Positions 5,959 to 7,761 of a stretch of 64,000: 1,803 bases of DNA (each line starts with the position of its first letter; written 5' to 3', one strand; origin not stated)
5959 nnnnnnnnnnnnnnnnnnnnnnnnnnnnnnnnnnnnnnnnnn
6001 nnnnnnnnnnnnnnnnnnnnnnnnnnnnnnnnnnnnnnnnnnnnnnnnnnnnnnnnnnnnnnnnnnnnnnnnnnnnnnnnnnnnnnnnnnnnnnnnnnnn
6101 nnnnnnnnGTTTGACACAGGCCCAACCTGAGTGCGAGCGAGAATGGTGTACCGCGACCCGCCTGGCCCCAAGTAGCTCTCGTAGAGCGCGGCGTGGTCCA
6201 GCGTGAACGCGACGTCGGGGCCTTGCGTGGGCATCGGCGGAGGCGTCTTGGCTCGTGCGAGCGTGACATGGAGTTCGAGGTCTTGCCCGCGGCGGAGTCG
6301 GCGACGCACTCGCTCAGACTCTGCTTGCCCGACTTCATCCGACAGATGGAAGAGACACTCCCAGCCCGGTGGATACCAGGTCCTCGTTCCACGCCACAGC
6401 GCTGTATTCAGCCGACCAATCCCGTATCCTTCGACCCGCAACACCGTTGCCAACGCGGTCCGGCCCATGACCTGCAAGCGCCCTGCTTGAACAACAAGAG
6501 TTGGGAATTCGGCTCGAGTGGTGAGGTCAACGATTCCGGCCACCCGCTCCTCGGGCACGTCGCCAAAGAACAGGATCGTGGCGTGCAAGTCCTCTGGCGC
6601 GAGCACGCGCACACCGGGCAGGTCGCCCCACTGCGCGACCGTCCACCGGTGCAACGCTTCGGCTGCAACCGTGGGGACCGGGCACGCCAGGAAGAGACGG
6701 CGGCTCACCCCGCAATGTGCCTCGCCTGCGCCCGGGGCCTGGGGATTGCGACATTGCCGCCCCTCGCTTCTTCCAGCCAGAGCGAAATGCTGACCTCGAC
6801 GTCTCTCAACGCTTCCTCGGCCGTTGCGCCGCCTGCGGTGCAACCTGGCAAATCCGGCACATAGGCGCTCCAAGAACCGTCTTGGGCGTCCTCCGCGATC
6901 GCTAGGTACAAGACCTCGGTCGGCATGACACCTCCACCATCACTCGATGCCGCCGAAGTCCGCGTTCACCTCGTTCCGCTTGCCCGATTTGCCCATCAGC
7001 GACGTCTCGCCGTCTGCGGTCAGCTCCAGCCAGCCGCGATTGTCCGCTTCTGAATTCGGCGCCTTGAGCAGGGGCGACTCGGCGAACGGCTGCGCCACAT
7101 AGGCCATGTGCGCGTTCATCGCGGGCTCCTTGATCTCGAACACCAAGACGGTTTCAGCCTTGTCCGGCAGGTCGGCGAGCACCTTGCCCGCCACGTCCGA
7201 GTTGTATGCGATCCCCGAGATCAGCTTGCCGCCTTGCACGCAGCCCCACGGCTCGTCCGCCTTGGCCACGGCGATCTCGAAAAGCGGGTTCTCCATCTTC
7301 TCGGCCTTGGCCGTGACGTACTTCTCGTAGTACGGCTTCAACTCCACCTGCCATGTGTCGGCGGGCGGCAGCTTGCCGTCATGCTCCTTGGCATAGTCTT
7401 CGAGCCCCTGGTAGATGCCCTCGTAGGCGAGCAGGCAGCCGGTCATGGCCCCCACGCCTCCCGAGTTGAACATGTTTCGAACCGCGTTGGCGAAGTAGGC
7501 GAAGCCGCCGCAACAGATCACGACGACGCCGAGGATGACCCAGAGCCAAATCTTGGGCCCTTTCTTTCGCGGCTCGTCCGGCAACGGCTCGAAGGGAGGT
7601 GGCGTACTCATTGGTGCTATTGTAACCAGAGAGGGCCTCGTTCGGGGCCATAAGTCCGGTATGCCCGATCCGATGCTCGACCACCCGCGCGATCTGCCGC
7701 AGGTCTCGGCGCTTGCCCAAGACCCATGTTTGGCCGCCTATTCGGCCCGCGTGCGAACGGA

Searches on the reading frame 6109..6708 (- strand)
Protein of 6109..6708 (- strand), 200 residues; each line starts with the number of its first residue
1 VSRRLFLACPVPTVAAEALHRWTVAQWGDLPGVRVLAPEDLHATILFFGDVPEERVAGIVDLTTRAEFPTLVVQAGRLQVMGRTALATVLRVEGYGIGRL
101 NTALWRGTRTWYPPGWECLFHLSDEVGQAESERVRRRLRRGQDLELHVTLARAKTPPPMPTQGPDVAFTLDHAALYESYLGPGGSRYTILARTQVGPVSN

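Call 38: search_protein_representatives(protein=window:6109-6708:-)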
Query: 200 residues. Proteins with E-value up to 0.001 (for the whole library): 537; up to 1e-10: 50; up to 1e-30: 0. The best 150 are listed.
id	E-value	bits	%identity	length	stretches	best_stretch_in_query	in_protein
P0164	1.8e-26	109.3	40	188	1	1-192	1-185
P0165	3.0e-25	105.3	41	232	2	120-194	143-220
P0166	8.1e-24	100.7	40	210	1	1-196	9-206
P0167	4.8e-22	94.9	41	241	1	3-192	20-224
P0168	1.6e-21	93.2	41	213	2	3-115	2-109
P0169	4.2e-21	91.8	37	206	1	3-193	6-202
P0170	4.6e-21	91.7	39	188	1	3-193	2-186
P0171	1.1e-20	90.4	40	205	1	3-192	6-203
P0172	1.8e-20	89.7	35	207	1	3-193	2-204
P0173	1.9e-20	89.7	37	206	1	1-198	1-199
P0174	1.9e-20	89.6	36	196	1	3-193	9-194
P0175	8.5e-20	87.5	42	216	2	129-192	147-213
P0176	9.1e-20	87.4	34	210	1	1-197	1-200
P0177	1.1e-19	87.1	46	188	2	3-92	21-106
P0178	2.0e-19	86.3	43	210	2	3-101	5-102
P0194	3.3e-14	69.3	34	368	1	4-193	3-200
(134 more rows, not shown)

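Call 42: search_protein_families(library=pfam, proteins=[P0194], max_evalue=0.01)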
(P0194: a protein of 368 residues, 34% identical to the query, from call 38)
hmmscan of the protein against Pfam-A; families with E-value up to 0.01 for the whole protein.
P0194 (368 aa): 3 families
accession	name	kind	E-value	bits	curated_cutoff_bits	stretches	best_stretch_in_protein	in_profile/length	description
PF13302.13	Acetyltransf_3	-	1.3e-22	81.4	25.4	1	213-349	1-138/138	Acetyltransferase (GNAT) domain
PF00583.31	Acetyltransf_1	-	4.6e-08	33.8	20.7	1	260-348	28-116/116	Acetyltransferase (GNAT) family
PF02834.22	LigT_PEase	-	7.9e-05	23.2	23.3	1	26-77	22-75/87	LigT like Phosphoesterase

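Call 43: find_encoding_contigs(protein=P0164, flank=3000, max_places=3)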
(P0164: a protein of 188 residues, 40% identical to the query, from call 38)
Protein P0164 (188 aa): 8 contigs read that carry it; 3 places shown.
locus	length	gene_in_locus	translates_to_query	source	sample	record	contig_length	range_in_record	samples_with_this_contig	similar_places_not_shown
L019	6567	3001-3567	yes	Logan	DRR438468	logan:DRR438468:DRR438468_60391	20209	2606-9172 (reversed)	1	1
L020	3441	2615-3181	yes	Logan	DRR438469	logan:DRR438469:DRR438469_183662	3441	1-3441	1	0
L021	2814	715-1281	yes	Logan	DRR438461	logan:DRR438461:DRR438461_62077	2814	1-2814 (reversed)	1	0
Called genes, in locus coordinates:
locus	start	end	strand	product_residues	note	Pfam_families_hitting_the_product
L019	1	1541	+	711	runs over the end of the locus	PF02838:Glyco_hydro_20b, PF00728:Glyco_hydro_20, PF13287:Fn3_assoc, PF13290:CHB_HEX_C_1, PF07691:PA14, PF10528:GLEYA (faint)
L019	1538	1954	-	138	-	-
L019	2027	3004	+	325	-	PF01791:DeoC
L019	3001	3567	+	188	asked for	PF02834:LigT_PEase (weak)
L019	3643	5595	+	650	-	PF02574:S-methyl_trans, PF00809:Pterin_bind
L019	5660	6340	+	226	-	-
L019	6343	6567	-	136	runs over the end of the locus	PF00571:CBS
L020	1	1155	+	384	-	?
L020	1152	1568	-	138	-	-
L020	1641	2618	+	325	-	PF01791:DeoC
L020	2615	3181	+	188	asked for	PF02834:LigT_PEase (weak)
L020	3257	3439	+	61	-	?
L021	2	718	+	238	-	?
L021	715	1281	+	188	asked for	PF02834:LigT_PEase (weak)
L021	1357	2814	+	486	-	?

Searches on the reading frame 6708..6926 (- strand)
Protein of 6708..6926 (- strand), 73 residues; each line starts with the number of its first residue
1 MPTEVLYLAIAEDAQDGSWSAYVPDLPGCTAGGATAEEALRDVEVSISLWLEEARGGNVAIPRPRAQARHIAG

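Call 5: search_protein_families(library=pfam, proteins=[window:6708-6926:-], max_evalue=1)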
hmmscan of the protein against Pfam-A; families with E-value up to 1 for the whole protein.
window:6708-6926:- (73 aa): 2 families
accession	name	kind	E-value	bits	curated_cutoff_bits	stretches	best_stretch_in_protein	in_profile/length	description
PF15919.11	HicB_lk_antitox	-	2.5e-08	34.5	27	1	9-66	3-60/123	HicB_like antitoxin of bacterial toxin-antitoxin system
PF21748.3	UPF0150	-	0.00026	21.3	27.3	1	12-51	13-53/64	UPF0150-like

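Call 6: search_protein_families(library=ncbifam, proteins=[window:6708-6926:-], max_evalue=1)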
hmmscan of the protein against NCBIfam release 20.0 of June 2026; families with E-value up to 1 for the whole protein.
window:6708-6926:- (73 aa): 0 families

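Call 30: find_homologous_proteins(query=window:6708-6926:-)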
Query window:6708-6926:- (73 aa): 43 proteins with E <= 0.001 among 45 candidates.
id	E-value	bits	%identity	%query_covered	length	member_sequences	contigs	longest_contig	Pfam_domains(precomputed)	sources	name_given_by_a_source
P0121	6.6e-41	155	100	100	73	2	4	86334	PF15919.12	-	-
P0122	4.3e-34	133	89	100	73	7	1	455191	PF15919.12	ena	-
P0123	2.0e-25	106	74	90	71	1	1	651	PF15919.12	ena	-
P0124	3.4e-24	102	69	99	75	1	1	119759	PF15919.12,PF21748.4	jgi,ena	-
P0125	3.8e-24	102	70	90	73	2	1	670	PF15919.12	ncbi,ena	-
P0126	9.7e-23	97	65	99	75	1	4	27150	PF15919.12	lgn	-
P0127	1.9e-22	96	65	90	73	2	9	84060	PF15919.12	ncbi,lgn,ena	-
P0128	2.5e-22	96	70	90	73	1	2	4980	PF15919.12,PF21748.4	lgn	-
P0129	4.1e-22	95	67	90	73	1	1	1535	PF15919.12,PF21748.4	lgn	-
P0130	5.2e-22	95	68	90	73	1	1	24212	PF15919.12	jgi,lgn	-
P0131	5.6e-22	95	67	90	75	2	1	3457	PF15919.12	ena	-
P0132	1.2e-21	94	62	90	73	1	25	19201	PF15919.12,PF21748.4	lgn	-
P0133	1.4e-21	94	67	90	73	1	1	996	PF15919.12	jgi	jgi:predicted RNase H-like HicB family nuclease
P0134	2.0e-21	93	63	96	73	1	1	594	PF15919.12,PF21748.4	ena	-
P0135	1.5e-20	90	65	90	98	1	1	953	PF15919.12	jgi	jgi:predicted RNase H-like HicB family nuclease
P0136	3.2e-20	89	65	90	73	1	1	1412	PF15919.12,PF21748.4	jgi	jgi:predicted RNase H-like HicB family nuclease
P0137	3.6e-20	89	64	90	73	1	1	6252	PF15919.12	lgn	-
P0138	1.1e-19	88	62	100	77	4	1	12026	PF15919.12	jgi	jgi:predicted RNase H-like HicB family nuclease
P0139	1.8e-19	87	65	90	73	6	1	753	PF15919.12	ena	-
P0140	8.5e-19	85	58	89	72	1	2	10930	PF15919.12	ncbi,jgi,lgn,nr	ncbi:MAG: hypothetical protein QOJ65_2479 [Fimbriimonadaceae bacterium]|jgi:predicted RNase H-like H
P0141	2.0e-18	84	59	90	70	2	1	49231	PF15919.12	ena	-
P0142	2.0e-17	80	54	89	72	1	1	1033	PF15919.12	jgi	jgi:predicted RNase H-like HicB family nuclease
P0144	3.4e-15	73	57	89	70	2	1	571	PF15919.12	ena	-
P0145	4.5e-15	73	55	85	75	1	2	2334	PF15919.12,PF21748.4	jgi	jgi:predicted RNase H-like HicB family nuclease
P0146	7.5e-15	72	52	90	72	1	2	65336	PF15919.12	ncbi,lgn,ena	ncbi:MAG: type II toxin-antitoxin system HicB family antitoxin [Fimbriimonas sp.]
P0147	8.0e-15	72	53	90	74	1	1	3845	PF15919.12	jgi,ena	-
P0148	1.3e-13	68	54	92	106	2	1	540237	PF15919.12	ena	-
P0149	3.1e-13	67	52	92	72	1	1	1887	PF15919.12,PF15970.12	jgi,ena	-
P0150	3.7e-13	67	50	90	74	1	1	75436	PF15919.12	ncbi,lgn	-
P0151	4.0e-13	67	52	90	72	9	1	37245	PF15919.12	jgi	-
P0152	6.8e-13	66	56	85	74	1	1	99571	PF15919.12,PF21748.4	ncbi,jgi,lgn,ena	-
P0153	1.9e-11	61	57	93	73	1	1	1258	PF15919.12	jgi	jgi:antitoxin HicB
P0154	2.3e-11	61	52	85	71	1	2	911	PF15919.12,PF15970.12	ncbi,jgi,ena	jgi:predicted RNase H-like HicB family nuclease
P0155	7.9e-11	60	51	86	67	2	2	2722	PF15919.12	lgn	-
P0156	8.5e-11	59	54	93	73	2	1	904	PF15919.12,PF21748.4,PF15970.12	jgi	jgi:antitoxin HicB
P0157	9.3e-11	59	54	93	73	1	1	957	PF15919.12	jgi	jgi:antitoxin HicB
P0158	4.4e-10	57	48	85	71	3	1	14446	PF15919.12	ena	-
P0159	2.0e-9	55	47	90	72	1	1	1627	PF15919.12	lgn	-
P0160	2.5e-9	55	42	85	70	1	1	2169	PF15919.12,PF15970.12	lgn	-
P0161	2.7e-9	55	48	82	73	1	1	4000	PF15919.12,PF21748.4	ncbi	-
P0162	1.8e-8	52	48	79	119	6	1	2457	PF15919.12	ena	-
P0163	3.8e-8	51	48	79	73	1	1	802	PF15919.12,PF21748.4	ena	-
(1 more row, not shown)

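Call 31: find_encoding_contigs(protein=P0122, flank=3000, max_places=2)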
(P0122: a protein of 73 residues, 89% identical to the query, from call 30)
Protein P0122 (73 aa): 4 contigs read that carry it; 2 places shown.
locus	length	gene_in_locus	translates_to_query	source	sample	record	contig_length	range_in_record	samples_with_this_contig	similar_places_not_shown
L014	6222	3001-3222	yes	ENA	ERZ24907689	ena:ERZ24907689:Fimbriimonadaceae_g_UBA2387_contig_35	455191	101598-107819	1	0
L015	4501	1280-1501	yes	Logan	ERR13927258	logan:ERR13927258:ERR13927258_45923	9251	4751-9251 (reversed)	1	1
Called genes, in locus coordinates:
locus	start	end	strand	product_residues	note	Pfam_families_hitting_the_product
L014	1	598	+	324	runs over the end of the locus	PF01370:Epimerase, PF04321:RmlD_sub_bind (faint), PF13460:NAD_binding_10, PF16363:GDP_Man_Dehyd (faint)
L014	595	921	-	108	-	-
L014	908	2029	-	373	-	PF03841:SelA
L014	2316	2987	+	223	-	-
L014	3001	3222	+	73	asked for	PF15919:HicB_lk_antitox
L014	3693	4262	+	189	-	-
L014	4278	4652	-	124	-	-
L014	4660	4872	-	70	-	-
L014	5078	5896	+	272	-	-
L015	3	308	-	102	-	?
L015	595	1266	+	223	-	-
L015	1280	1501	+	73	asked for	PF15919:HicB_lk_antitox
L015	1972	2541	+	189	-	-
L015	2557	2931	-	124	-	-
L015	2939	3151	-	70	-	-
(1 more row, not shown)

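Call 32: find_encoding_contigs(protein=P0124, flank=3000, max_places=2)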
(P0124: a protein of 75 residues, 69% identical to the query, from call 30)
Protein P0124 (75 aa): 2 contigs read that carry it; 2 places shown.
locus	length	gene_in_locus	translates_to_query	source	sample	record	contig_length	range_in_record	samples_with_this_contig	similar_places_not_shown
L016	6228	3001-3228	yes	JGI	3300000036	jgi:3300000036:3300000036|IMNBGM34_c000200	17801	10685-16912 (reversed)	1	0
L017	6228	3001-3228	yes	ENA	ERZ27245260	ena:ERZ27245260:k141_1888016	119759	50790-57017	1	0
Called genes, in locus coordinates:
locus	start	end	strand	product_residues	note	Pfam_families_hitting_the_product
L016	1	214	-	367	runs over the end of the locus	?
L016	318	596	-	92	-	-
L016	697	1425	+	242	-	-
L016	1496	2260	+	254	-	-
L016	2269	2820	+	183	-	PF00583:Acetyltransf_1, PF13673:Acetyltransf_10, PF13508:Acetyltransf_7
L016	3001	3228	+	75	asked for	PF15919:HicB_lk_antitox, PF21748:UPF0150 (weak)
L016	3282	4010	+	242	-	-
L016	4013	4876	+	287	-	-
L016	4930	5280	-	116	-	PF01381:HTH_3 (weak)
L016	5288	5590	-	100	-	PF06296:RelE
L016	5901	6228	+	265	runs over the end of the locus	PF02985:HEAT (faint), PF13646:HEAT_2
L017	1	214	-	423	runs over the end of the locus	-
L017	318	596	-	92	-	-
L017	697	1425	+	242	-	-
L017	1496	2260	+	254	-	-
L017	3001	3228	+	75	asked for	PF15919:HicB_lk_antitox, PF21748:UPF0150 (weak)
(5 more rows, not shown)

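Call 33: find_encoding_contigs(protein=P0127, flank=3000, max_places=3)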
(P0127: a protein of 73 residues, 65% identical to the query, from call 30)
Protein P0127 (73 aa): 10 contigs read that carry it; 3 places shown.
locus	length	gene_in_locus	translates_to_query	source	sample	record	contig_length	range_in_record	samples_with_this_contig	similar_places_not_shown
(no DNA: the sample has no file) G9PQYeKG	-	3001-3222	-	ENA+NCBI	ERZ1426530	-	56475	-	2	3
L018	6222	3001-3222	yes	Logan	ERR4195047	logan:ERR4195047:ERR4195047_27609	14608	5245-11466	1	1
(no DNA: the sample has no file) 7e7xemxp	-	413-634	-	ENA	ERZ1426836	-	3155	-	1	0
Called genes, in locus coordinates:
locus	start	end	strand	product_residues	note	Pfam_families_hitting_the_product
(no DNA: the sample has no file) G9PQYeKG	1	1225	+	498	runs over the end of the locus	PF13646:HEAT_2 (weak)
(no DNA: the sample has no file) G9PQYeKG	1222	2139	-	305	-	-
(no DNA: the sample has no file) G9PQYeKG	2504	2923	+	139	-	-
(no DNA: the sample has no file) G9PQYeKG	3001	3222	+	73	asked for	PF15919:HicB_lk_antitox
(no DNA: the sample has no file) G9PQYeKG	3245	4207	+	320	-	PF01636:APH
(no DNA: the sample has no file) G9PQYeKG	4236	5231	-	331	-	-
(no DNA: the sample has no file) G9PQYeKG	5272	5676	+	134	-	PF12796:Ank_2, PF24521:Ank_KRIT1 (weak), PF13637:Ank_4, PF13857:Ank_5 (weak), PF00023:Ank, PF12796:Ank_2, PF13857:Ank_5, PF00023:Ank, +3 more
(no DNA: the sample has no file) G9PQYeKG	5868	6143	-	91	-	-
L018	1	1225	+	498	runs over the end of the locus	PF13646:HEAT_2 (weak)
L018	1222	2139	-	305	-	-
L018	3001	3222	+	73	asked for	PF15919:HicB_lk_antitox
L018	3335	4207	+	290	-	PF01636:APH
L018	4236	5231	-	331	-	-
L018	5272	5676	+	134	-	PF12796:Ank_2, PF24521:Ank_KRIT1 (weak), PF13637:Ank_4, PF13857:Ank_5 (weak), PF00023:Ank, PF12796:Ank_2, PF13857:Ank_5, PF00023:Ank, +3 more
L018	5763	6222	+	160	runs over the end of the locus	PF07931:CPT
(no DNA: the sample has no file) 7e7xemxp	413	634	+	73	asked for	PF15919:HicB_lk_antitox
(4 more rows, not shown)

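Call 41: search_protein_families(library=padloc, proteins=[window:6708-6926:-], max_evalue=0.01)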
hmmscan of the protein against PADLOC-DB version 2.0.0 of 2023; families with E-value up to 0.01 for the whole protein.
window:6708-6926:- (73 aa): 0 families

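Call 62: find_encoding_contigs(protein=P0146, flank=1500, max_places=2)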
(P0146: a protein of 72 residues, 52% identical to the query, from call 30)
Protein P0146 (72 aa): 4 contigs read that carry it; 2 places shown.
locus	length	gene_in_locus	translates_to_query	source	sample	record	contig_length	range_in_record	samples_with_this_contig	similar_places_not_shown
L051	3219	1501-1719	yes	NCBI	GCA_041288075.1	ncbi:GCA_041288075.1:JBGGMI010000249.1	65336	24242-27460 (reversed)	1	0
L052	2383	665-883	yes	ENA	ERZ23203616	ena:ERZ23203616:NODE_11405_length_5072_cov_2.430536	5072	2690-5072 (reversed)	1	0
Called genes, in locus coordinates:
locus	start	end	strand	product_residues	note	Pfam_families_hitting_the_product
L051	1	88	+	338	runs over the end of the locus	PF01408:GFO_IDH_MocA, PF22725:GFO_IDH_MocA_C3, PF02894:GFO_IDH_MocA_C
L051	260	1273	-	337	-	PF01408:GFO_IDH_MocA, PF03447:NAD_binding_3 (weak), PF22725:GFO_IDH_MocA_C3, PF02894:GFO_IDH_MocA_C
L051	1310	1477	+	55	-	PF07927:HicA_toxin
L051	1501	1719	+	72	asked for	PF15919:HicB_lk_antitox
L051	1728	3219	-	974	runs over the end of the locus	PF10101:DUF2339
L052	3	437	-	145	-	?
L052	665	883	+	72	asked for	PF15919:HicB_lk_antitox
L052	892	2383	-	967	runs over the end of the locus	PF10101:DUF2339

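Call 63: find_encoding_contigs(protein=P0140, flank=1500, max_places=2)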
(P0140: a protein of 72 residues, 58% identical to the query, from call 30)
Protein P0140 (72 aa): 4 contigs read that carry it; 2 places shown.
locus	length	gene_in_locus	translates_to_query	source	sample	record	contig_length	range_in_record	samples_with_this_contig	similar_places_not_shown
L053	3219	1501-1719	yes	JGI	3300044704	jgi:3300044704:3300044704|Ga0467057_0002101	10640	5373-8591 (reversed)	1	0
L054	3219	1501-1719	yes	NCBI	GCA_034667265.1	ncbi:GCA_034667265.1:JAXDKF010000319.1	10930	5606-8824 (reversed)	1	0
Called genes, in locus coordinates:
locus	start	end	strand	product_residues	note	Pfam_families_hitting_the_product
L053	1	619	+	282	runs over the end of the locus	PF13489:Methyltransf_23, PF01135:PCMT, PF01209:Ubie_methyltran, PF07021:MetW, PF08241:Methyltransf_11, PF08242:Methyltransf_12, PF13649:Methyltransf_25, PF13847:Methyltransf_31, +4 more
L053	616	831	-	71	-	-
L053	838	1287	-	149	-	PF03243:MerB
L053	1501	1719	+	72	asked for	PF15919:HicB_lk_antitox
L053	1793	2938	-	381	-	PF04542:Sigma70_r2, PF04539:Sigma70_r3, PF04545:Sigma70_r4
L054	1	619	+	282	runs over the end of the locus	PF13489:Methyltransf_23, PF01135:PCMT, PF01209:Ubie_methyltran, PF07021:MetW, PF08241:Methyltransf_11, PF08242:Methyltransf_12, PF13649:Methyltransf_25, PF13847:Methyltransf_31, +3 more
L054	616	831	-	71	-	-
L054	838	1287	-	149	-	PF03243:MerB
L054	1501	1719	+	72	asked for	PF15919:HicB_lk_antitox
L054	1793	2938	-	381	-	PF04542:Sigma70_r2, PF04539:Sigma70_r3, PF04545:Sigma70_r4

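Call 80: find_related_loci(query=window:6708-6926:-, collection=viral_contigs, flank=2000)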
Query window:6708-6926:- (73 aa) in viral_contigs; peptide patterns used: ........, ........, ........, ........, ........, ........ (x = any residue, [..] = any of these).
39 stretches matched a pattern, but none encodes a relative of the query by tblastn (E <= 1e-3).

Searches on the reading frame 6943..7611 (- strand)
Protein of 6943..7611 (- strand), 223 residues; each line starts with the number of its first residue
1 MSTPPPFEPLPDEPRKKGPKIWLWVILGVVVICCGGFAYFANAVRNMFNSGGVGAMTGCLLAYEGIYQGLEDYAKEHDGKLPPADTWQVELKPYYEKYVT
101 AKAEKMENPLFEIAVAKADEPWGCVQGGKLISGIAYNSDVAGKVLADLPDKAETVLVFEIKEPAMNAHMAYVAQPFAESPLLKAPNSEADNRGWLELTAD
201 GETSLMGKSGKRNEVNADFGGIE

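Call 5: search_protein_families(library=pfam, proteins=[window:6943-7611:-], max_evalue=1)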
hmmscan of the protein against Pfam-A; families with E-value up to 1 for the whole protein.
window:6943-7611:- (223 aa): 0 families

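Call 6: search_protein_families(library=ncbifam, proteins=[window:6943-7611:-], max_evalue=1)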
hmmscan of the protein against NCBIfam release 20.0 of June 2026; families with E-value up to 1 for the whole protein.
window:6943-7611:- (223 aa): 0 families

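Call 41: search_protein_families(library=padloc, proteins=[window:6943-7611:-], max_evalue=0.01)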
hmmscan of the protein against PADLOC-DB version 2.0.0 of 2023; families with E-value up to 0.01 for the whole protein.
window:6943-7611:- (223 aa): 0 families

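Call 69: find_homologous_proteins(query=window:6943-7611:-)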
Query window:6943-7611:- (223 aa): 1 proteins with E <= 0.001 among 237 candidates.
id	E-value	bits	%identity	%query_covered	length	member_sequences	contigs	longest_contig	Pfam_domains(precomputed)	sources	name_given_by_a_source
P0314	2.4e-140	484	93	100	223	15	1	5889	-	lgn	-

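Call 77: predict_structure(alignment_id=A6)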
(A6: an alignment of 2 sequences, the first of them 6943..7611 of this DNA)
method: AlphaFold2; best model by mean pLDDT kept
length: 223 residues; sequences in the alignment: 2
mean_pLDDT: 32.7   pTM: 0.29
mean pLDDT of the five models: 32.7, 32.4, 31.1, 29.1, 28.4
residues with pLDDT >= 90: 0; 70-90: 3; 50-70: 22; < 50: 198
segments of 3 or more residues with pLDDT < 50: 1-64, 84-90, 99-223
pLDDT, mean of each block of 10 residues (from residue 1): 27 27 25 28 32 34 50 65 47 54 37 25 22 24 26 26 23 28 30 32 32 27 22
secondary structure, 60 per line:
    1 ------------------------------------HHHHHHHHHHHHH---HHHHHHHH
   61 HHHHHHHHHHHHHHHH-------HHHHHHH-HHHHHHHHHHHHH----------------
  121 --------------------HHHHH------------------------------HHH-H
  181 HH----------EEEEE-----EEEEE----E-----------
elements in order: H37-49 H53-76 H84-90 H92-104 H141-145 E193-197 E203-207
